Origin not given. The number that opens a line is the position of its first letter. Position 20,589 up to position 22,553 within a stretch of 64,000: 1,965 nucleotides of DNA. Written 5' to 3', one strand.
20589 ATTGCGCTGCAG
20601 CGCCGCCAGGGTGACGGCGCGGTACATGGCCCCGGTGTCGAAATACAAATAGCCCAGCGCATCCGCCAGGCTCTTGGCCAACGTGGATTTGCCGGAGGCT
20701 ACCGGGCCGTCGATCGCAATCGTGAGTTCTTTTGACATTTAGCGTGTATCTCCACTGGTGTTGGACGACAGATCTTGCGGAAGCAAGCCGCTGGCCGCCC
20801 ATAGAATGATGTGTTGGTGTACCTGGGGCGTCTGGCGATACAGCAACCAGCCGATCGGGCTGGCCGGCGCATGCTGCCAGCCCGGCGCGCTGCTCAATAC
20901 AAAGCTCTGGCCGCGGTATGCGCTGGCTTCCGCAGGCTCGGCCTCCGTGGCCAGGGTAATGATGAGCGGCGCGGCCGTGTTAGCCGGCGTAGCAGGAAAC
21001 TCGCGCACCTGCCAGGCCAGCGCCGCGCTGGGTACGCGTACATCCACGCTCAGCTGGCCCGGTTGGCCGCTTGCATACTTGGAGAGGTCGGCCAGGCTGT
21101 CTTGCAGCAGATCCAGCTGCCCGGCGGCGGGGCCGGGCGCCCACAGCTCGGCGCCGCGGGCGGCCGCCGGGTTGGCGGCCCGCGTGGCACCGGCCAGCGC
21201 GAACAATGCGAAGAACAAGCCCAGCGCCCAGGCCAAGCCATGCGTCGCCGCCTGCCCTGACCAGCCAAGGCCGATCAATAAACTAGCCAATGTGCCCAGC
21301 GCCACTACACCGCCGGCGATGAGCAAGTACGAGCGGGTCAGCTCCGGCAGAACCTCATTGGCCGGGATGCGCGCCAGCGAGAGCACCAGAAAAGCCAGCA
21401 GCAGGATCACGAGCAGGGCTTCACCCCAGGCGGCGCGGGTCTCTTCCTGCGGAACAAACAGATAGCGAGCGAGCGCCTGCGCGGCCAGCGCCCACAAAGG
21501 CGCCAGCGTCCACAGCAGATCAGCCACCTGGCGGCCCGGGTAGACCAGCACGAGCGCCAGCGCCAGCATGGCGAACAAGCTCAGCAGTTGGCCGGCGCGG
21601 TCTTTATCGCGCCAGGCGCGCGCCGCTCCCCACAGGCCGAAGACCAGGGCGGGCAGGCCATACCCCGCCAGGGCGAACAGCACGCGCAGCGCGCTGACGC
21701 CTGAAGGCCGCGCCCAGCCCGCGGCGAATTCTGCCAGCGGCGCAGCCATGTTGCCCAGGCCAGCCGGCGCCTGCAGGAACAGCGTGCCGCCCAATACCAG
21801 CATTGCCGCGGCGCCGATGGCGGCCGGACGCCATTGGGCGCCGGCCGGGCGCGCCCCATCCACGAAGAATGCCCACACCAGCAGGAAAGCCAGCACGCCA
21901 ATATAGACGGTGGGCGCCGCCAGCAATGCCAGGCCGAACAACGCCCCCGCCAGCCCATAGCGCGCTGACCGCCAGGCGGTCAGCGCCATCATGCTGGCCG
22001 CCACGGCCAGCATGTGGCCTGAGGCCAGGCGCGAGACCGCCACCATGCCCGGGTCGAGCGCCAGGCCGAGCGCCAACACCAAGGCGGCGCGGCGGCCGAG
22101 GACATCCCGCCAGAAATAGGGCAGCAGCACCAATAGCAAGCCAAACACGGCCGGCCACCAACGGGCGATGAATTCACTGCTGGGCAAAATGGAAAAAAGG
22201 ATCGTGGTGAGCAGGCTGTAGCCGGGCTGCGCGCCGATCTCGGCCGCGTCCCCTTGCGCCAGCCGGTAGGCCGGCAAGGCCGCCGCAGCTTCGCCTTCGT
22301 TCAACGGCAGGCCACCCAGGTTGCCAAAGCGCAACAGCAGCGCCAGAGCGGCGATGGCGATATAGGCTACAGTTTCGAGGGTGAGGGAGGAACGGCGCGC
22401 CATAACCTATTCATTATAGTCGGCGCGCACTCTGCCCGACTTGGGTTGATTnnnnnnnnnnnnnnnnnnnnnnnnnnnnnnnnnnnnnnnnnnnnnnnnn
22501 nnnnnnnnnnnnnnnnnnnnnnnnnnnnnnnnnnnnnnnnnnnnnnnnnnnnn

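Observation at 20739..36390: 15.6-kb locus pairing cytoplasmic sugar enzymes with four giant GT-C / DUF2298 'YYY' membrane proteins: candidate uncharacterised envelope-glycoconjugate system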

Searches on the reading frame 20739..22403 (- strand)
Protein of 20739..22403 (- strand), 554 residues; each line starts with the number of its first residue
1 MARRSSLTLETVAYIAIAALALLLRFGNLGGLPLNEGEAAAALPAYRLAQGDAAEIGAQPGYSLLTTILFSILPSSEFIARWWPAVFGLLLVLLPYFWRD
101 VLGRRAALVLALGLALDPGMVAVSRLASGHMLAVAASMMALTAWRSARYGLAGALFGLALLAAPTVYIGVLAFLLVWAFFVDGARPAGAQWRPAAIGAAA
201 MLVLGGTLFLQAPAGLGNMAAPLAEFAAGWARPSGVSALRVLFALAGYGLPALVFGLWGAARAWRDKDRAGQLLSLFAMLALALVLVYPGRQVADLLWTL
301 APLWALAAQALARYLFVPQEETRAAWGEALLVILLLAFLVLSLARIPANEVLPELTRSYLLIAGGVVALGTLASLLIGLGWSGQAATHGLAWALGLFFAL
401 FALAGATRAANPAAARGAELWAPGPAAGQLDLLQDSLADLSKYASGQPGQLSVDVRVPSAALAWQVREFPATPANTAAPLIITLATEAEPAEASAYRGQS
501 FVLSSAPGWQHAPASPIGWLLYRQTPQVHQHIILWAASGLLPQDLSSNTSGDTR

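Call 3: search_protein_families(library=pfam, proteins=[window:20739-22403:-], max_evalue=0.01)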
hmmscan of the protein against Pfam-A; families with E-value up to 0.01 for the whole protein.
window:20739-22403:- (554 aa): 0 families

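Call 4: search_protein_families(library=ncbifam, proteins=[window:20739-22403:-], max_evalue=0.01)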
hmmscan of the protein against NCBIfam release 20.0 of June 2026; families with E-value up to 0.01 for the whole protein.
window:20739-22403:- (554 aa): 1 family
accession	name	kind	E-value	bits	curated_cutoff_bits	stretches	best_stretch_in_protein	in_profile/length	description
TIGR03663.1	TIGR03663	subfamily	6.9e-12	45.1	126.25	1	13-348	3-371/435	flippase activity-associated protein Agl23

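Call 64: find_homologous_proteins(query=window:20739-22403:-, max_evalue=0.00001)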
Query window:20739-22403:- (554 aa): 140 proteins with E <= 0.00001 among 8000 candidates; the best 120 are listed.
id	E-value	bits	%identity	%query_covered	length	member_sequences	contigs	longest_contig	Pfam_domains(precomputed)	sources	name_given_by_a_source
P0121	0.0e+0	1151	100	100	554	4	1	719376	-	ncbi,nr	ncbi:MAG: glycosyltransferase family 39 protein [Anaerolineales bacterium]|nr:glycosyltransferase fa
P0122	1.1e-258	878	77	100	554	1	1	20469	-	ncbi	-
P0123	1.4e-255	867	75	100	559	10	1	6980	-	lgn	-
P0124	1.2e-252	858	75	100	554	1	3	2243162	-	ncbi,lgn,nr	ncbi:MAG: hypothetical protein KIT08_07715 [Anaerolineales bacterium]|nr:MAG: hypothetical protein K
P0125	3.5e-247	840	73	100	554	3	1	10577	-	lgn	-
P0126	6.6e-233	793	70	100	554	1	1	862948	-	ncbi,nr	ncbi:MAG: hypothetical protein KIS88_00110 [Anaerolineales bacterium]|nr:hypothetical protein [Anaer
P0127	1.1e-221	756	69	100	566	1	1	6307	-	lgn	-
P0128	5.3e-221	753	68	100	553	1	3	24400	-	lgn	-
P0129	1.3e-215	736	67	100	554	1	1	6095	-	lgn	-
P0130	3.8e-214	731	67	100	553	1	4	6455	-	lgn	-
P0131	1.1e-205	703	63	100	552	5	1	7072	-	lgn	-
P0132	5.0e-178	612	58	99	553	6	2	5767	-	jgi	jgi:hypothetical protein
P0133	2.5e-171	589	58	100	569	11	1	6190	-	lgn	-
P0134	9.9e-168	578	57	100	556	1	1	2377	-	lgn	-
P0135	2.8e-165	570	55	99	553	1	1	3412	-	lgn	-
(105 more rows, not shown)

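Call 65: find_encoding_contigs(protein=P0121, flank=2000, max_places=2)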
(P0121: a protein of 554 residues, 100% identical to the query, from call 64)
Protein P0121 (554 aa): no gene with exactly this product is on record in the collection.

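Call 68: list_cluster_members(proteins=[P0121])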
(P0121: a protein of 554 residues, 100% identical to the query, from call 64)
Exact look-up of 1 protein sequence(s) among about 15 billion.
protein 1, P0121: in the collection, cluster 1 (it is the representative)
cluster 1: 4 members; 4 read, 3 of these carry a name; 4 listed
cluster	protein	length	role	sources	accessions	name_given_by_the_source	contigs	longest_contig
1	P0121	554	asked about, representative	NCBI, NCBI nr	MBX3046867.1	MAG: glycosyltransferase family 39 protein [Anaerolineales bacterium] | glycosyltransferase family 39 protein [Anaerolineales bacterium]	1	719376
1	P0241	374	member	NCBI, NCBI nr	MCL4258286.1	MAG: hypothetical protein KJZ53_07155, partial [Anaerolineales bacterium] | hypothetical protein [Anaerolineales bacterium]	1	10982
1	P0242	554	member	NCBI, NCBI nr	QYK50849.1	MAG: glycosyltransferase family 39 protein [Anaerolineales bacterium]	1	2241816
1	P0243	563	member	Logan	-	-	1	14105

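Call 78: predict_structure(alignment_id=A2)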
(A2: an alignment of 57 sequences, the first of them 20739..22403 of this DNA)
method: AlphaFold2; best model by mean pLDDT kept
length: 554 residues; sequences in the alignment: 57
mean_pLDDT: 89.4   pTM: 0.89
mean pLDDT of the five models: 89.4, 87.9, 87.6, 87.3, 86.4
residues with pLDDT >= 90: 371; 70-90: 149; 50-70: 23; < 50: 11
segments of 3 or more residues with pLDDT < 50: 546-554
pLDDT, mean of each block of 10 residues (from residue 1): 69 96 94 90 93 86 95 95 98 96 95 96 95 98 96 97 96 94 74 95 85 79 95 93 94 97 95 97 97 95 97 89 92 95 89 89 95 92 90 95 88 70 72 91 87 91 92 84 86 83 88 89 86 89 50 31
secondary structure, 60 per line:
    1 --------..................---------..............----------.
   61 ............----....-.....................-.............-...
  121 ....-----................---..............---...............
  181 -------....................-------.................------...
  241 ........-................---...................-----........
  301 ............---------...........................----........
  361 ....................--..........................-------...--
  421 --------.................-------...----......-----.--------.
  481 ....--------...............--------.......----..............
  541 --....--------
elements in order: H9-26 H36-49 H60-72 H77-80 H82-102 H104-116 H118-124 H130-145 H149-162 H166-180 H188-207 H215-231 H238-248 H250-265 H269-287 H293-312 H322-348 H353-380 H383-408 H429-445 E453-455 H460-465 E480-484 E496-507 H516-522 E527-537 H543-546
